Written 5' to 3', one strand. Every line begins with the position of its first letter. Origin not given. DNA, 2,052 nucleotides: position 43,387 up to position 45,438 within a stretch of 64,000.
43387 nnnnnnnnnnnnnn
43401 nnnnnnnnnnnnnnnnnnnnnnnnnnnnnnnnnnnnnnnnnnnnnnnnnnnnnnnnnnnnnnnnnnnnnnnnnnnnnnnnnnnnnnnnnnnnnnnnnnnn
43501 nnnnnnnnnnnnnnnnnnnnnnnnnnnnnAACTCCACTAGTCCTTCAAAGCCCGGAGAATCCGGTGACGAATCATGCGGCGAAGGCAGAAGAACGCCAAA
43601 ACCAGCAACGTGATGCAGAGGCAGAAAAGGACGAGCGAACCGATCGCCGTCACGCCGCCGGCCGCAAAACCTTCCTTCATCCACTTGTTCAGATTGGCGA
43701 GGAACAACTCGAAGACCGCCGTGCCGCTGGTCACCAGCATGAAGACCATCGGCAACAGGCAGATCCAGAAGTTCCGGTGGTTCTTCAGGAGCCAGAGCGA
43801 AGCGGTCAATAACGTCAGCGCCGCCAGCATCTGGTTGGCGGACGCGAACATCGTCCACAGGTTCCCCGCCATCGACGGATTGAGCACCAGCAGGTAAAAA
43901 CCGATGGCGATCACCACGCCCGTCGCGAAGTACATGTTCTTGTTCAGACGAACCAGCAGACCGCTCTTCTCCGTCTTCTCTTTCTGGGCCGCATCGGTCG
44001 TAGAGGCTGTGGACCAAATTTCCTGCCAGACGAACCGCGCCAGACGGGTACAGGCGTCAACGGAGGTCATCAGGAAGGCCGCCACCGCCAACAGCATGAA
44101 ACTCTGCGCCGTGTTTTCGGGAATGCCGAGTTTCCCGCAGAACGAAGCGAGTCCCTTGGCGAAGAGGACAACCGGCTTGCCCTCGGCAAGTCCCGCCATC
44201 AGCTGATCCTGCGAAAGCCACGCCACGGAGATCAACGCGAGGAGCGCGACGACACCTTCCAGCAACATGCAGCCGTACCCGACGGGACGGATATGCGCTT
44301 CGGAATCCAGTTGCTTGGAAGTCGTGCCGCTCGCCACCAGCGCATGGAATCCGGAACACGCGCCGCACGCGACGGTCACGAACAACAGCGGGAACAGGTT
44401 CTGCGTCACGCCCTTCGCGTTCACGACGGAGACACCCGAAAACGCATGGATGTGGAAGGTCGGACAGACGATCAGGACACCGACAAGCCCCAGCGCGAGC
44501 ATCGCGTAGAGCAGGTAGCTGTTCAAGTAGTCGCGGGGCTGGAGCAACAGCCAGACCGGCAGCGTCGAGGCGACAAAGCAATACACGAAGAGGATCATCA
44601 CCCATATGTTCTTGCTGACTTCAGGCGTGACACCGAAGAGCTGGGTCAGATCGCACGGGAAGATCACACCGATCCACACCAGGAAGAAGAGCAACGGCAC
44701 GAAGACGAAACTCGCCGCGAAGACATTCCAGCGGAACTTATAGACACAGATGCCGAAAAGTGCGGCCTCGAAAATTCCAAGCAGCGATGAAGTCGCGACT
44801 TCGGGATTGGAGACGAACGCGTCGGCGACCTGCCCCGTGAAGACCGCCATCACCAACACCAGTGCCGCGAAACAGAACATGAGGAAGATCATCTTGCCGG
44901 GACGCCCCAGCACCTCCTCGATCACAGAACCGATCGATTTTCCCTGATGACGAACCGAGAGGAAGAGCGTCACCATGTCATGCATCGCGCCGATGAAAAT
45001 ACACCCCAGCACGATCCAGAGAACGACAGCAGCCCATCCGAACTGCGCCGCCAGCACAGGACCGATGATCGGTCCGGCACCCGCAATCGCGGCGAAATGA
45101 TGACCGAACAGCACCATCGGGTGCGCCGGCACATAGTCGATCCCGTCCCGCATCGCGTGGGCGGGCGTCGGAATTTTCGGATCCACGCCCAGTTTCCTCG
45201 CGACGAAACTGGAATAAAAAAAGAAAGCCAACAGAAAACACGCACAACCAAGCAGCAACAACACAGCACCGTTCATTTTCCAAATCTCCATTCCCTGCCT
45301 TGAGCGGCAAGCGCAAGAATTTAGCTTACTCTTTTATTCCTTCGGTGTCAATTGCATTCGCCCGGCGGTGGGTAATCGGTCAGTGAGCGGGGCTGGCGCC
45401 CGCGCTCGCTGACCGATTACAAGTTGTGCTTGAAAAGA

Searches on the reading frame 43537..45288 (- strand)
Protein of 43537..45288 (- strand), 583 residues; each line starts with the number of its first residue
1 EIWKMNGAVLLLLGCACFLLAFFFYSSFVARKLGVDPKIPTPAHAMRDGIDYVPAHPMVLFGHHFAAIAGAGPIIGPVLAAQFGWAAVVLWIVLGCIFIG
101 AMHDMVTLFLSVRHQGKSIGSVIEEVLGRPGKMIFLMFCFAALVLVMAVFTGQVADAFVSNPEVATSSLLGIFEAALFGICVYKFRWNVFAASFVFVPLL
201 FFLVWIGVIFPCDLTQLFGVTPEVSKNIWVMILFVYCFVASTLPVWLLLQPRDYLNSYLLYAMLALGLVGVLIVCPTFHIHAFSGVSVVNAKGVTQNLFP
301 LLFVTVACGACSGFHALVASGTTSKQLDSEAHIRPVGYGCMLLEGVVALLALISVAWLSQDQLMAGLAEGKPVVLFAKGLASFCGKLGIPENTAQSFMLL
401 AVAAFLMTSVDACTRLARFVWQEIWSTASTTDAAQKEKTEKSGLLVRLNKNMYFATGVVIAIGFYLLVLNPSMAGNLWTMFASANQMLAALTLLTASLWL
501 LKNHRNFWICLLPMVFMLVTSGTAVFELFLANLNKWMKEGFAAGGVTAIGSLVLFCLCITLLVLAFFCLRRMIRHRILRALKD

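Call 9: search_protein_families(library=pfam, proteins=[window:43537-45288:-], max_evalue=0.001)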
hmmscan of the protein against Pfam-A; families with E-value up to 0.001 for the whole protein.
window:43537-45288:- (583 aa): 1 family
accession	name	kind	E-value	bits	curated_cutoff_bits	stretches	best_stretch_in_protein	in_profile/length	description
PF02554.20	CstA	-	9.5e-146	487.2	27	2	6-363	1-359/560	Carbon starvation protein CstA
